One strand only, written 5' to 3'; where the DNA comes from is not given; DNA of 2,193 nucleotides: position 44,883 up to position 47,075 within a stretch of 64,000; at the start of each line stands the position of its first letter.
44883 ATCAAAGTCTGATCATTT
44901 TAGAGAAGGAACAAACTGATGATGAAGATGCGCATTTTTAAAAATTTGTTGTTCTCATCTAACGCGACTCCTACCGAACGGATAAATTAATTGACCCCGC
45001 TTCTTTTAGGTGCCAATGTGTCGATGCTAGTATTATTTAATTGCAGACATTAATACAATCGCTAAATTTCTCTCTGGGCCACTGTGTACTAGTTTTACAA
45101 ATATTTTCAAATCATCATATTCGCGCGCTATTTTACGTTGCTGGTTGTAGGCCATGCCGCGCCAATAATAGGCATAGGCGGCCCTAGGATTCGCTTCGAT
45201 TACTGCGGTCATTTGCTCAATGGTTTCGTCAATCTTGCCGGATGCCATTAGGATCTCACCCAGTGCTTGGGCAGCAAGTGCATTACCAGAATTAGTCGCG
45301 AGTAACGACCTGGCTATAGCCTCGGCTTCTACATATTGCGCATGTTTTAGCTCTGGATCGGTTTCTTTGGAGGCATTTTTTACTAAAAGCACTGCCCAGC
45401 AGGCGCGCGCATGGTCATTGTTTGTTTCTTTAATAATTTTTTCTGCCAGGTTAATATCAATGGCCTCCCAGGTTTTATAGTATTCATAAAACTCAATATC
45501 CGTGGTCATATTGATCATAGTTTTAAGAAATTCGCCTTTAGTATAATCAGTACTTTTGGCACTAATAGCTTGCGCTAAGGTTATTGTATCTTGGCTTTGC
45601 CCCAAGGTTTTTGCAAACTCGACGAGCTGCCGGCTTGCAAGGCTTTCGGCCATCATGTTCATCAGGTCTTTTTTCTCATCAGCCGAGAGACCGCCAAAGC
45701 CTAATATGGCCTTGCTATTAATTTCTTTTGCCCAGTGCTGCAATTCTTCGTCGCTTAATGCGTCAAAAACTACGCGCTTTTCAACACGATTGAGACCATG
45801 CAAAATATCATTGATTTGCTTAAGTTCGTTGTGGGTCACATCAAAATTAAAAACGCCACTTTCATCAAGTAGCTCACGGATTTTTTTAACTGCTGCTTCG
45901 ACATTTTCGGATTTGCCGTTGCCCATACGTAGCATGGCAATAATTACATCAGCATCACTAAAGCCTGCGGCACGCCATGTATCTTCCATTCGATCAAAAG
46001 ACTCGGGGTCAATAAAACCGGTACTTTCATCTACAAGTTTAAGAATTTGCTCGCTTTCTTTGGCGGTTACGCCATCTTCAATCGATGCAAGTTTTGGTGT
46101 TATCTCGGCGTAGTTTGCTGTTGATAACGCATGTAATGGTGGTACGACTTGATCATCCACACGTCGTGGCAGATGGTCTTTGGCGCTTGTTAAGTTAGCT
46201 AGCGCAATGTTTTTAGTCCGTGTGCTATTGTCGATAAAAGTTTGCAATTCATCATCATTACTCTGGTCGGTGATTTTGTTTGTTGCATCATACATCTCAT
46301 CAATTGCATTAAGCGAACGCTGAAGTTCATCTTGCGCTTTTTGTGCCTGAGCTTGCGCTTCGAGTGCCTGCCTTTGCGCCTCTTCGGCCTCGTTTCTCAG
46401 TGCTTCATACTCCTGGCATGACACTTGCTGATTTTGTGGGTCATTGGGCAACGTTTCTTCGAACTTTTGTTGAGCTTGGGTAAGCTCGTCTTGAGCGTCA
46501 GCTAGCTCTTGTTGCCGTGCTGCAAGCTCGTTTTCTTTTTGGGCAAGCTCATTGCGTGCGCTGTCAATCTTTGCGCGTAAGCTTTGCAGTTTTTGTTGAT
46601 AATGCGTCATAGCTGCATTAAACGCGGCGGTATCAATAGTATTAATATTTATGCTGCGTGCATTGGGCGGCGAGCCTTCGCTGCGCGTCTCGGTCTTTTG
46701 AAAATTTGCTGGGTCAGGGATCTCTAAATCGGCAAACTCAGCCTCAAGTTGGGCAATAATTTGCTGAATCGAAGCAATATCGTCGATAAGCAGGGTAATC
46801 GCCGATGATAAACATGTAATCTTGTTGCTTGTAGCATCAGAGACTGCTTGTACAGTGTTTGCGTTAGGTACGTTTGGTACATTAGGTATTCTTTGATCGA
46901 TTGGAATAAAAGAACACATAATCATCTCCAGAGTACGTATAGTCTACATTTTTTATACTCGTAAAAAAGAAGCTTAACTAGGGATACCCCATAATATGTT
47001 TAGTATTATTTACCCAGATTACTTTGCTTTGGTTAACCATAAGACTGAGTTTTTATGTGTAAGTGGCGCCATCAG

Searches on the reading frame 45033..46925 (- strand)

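Call 34: search_protein_families(library=pfam, proteins=[window:45033-46925:-], max_evalue=0.001)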
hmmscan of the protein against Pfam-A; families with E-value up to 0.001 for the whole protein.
window:45033-46925:- (630 aa): 5 families
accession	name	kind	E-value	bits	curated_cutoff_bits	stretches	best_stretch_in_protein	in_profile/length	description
PF13432.12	TPR_16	-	3.1e-05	24.8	32.7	1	554-601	2-49/65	Tetratricopeptide repeat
PF14559.12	TPR_19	-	7.2e-05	23.5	25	1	528-585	4-62/68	Tetratricopeptide repeat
PF13414.12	TPR_11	-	0.00022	21.3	26.8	1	556-596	1-41/42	TPR repeat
PF13431.12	TPR_17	-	0.00034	21.1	24.4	0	574-599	4-29/34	Tetratricopeptide repeat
PF07926.17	TPR_MLP1_2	-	0.00083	19.8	36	0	112-210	2-96/129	TPR/MLP1/MLP2-like protein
